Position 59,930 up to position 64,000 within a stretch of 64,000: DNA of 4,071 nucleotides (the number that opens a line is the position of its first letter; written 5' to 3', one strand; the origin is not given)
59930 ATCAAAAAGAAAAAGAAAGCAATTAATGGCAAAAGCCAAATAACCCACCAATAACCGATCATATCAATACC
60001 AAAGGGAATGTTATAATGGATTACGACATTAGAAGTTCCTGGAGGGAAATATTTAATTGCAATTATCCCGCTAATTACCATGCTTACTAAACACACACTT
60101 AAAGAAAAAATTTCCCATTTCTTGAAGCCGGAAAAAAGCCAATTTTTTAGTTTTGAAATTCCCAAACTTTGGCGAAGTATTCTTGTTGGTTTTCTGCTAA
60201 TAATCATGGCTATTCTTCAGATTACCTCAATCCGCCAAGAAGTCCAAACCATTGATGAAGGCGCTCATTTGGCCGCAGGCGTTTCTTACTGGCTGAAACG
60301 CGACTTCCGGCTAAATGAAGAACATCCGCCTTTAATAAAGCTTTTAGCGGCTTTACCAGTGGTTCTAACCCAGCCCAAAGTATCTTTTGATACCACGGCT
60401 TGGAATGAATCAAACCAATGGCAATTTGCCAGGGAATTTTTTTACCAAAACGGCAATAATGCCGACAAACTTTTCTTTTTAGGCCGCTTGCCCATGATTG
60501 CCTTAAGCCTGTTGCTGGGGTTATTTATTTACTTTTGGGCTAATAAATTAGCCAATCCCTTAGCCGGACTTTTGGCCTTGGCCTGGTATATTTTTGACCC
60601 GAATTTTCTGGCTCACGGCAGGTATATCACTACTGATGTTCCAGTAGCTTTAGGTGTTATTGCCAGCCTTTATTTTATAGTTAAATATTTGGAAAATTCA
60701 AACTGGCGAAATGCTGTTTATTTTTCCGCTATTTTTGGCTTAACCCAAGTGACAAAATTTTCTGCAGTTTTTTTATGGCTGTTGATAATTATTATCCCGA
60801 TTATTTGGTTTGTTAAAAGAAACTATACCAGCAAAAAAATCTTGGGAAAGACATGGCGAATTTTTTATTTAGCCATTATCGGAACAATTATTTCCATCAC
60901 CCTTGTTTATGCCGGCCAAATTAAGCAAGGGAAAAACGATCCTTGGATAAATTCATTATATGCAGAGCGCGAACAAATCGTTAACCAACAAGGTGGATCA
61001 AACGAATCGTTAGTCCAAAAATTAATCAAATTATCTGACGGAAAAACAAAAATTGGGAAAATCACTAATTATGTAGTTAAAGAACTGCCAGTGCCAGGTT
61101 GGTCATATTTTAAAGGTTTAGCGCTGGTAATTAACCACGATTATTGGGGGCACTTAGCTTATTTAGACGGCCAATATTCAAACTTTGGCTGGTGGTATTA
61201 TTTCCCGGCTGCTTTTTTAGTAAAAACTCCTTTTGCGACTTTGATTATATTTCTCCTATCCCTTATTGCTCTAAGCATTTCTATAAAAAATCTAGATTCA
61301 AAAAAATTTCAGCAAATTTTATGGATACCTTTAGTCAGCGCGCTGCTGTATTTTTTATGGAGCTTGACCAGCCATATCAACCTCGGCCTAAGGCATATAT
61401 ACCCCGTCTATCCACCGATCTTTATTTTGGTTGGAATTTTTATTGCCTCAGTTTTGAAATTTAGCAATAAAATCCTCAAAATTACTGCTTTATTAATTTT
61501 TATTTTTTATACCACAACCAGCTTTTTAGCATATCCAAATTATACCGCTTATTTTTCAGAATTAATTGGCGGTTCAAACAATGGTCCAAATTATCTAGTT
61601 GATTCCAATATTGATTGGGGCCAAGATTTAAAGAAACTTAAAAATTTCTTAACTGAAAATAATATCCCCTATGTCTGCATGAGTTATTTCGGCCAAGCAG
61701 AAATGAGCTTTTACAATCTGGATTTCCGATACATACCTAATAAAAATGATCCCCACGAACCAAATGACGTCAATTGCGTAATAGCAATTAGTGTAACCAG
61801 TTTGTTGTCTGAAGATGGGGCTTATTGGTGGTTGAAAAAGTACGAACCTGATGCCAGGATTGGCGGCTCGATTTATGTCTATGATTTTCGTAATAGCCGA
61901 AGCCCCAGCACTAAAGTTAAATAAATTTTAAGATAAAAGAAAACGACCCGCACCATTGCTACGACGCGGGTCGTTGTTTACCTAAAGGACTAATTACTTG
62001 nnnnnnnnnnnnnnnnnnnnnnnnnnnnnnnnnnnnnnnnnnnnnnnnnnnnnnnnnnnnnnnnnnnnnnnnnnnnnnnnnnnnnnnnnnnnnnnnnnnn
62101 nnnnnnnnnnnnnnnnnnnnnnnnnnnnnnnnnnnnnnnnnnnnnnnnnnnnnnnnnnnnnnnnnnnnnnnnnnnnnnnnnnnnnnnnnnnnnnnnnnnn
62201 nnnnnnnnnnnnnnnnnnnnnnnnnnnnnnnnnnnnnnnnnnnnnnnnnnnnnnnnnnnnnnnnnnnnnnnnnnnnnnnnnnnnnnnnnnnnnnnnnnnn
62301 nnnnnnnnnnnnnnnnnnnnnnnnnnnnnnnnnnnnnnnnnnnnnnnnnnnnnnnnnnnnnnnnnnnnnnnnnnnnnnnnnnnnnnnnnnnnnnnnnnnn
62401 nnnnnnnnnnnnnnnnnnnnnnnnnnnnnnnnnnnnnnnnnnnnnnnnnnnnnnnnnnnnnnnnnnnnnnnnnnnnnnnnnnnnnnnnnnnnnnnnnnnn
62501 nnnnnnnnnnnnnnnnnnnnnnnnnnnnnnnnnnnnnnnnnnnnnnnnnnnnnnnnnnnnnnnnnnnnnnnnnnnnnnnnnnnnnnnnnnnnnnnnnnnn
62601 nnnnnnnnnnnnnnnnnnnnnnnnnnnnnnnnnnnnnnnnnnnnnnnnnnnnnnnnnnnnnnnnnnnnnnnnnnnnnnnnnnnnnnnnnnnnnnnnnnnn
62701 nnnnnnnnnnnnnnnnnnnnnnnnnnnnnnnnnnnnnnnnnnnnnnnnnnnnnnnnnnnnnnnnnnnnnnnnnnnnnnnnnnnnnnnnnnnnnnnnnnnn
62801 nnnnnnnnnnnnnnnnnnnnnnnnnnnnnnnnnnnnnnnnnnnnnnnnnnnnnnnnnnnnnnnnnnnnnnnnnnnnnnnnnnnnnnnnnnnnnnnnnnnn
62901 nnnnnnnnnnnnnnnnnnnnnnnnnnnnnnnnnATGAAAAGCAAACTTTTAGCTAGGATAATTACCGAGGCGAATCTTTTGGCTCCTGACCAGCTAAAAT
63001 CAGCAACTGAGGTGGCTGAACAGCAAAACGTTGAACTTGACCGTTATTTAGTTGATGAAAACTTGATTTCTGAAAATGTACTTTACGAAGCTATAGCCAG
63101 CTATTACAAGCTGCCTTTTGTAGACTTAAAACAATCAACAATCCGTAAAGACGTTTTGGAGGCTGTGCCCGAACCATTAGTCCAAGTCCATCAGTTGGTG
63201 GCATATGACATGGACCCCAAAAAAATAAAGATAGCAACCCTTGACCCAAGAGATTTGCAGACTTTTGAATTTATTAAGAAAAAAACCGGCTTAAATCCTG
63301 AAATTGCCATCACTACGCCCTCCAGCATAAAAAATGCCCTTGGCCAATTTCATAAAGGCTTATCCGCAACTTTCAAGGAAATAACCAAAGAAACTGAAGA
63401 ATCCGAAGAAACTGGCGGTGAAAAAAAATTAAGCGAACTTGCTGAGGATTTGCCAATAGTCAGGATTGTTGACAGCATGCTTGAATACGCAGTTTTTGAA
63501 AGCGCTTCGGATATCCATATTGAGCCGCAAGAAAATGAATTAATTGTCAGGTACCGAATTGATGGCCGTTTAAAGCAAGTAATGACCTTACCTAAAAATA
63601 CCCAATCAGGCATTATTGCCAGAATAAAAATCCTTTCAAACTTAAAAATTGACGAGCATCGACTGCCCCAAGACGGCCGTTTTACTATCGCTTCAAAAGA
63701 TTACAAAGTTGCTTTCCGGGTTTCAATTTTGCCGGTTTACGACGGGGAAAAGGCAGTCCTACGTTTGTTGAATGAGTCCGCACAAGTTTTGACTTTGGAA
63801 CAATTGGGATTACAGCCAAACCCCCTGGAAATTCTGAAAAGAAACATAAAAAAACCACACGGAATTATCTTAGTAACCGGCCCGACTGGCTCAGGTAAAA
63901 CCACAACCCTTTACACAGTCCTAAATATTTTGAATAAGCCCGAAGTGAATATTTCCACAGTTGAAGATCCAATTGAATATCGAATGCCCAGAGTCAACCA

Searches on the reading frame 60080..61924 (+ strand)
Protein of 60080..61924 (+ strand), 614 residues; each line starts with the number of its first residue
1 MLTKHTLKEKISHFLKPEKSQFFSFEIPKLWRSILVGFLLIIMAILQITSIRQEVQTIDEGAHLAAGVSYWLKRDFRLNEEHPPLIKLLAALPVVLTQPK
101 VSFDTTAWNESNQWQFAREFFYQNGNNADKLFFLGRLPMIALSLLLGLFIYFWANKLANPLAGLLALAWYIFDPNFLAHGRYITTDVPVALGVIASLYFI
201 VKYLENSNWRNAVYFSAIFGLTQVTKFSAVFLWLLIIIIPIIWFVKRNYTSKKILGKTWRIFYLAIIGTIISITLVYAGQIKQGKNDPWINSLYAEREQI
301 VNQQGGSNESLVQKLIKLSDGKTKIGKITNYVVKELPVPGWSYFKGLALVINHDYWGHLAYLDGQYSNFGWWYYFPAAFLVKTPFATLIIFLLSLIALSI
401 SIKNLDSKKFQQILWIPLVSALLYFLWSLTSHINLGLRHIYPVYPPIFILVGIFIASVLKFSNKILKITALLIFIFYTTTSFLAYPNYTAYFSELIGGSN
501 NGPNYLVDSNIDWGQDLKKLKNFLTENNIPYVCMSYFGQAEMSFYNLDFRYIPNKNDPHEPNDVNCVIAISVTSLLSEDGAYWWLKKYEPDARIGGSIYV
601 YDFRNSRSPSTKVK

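Call 14: search_protein_families(library=pfam, proteins=[window:60080-61924:+], max_evalue=0.1)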
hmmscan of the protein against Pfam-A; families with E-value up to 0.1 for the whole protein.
window:60080-61924:+ (614 aa): 2 families
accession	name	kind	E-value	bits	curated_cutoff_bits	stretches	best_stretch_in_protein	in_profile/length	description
PF02366.24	PMT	-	9.4e-11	42.2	22.7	1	40-270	4-226/245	Dolichyl-phosphate-mannose-protein mannosyltransferase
PF13231.12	PMT_2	-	1.2e-09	39.1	26.1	1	135-267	24-150/160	Dolichyl-phosphate-mannose-protein mannosyltransferase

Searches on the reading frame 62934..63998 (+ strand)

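Call 14: search_protein_families(library=pfam, proteins=[window:62934-63998:+], max_evalue=0.1)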
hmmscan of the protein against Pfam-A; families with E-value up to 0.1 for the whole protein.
window:62934-63998:+ (355 aa): 27 families (the best 25 are shown)
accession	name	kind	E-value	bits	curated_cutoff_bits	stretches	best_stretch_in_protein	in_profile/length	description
PF00437.27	T2SSE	-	9.3e-62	209.2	24.9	1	169-354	2-187/370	Type II/IV secretion system protein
PF05157.20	MshEN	-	3.6e-12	46.5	23.1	1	58-139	1-83/90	MshEN domain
PF13401.12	AAA_22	-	0.0001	23.1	27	1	308-337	4-35/130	AAA domain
PF25199.1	nSTAND_NTPase5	-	0.00044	20.5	34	1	302-345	34-78/145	Novel STAND NTPase 5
PF13191.12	AAA_16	-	0.0012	19.8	32.6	1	307-336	23-51/167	AAA ATPase domain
PF13245.12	AAA_19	-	0.0012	19.5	25.1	1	308-337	10-39/134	AAA domain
PF13555.12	AAA_29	-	0.0021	18.2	27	1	308-333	21-46/61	P-loop containing region of AAA domain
PF20720.3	nSTAND3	-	0.0061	16.7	27.2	1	307-343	15-51/155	Novel STAND NTPase 3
PF00004.35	AAA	-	0.007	17.2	21.2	0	312-341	1-30/131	ATPase family associated with various cellular activities (AAA)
PF13604.12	AAA_30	-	0.007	16.6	27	1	300-335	9-44/191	AAA domain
PF04851.21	ResIII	-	0.011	16.1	22.5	1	295-335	9-49/164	Type III restriction enzyme, res subunit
PF13662.12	Toprim_4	-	0.013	16.2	25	1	300-343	39-84/85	Toprim domain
PF03215.21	Rad17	-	0.017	15.5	23.8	1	306-330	42-66/186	Rad17 P-loop domain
PF12775.13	AAA_7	-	0.017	15.1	25.8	1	309-342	33-66/181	P-loop containing dynein motor region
PF13476.12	AAA_23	-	0.019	16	27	1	308-326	18-36/201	AAA domain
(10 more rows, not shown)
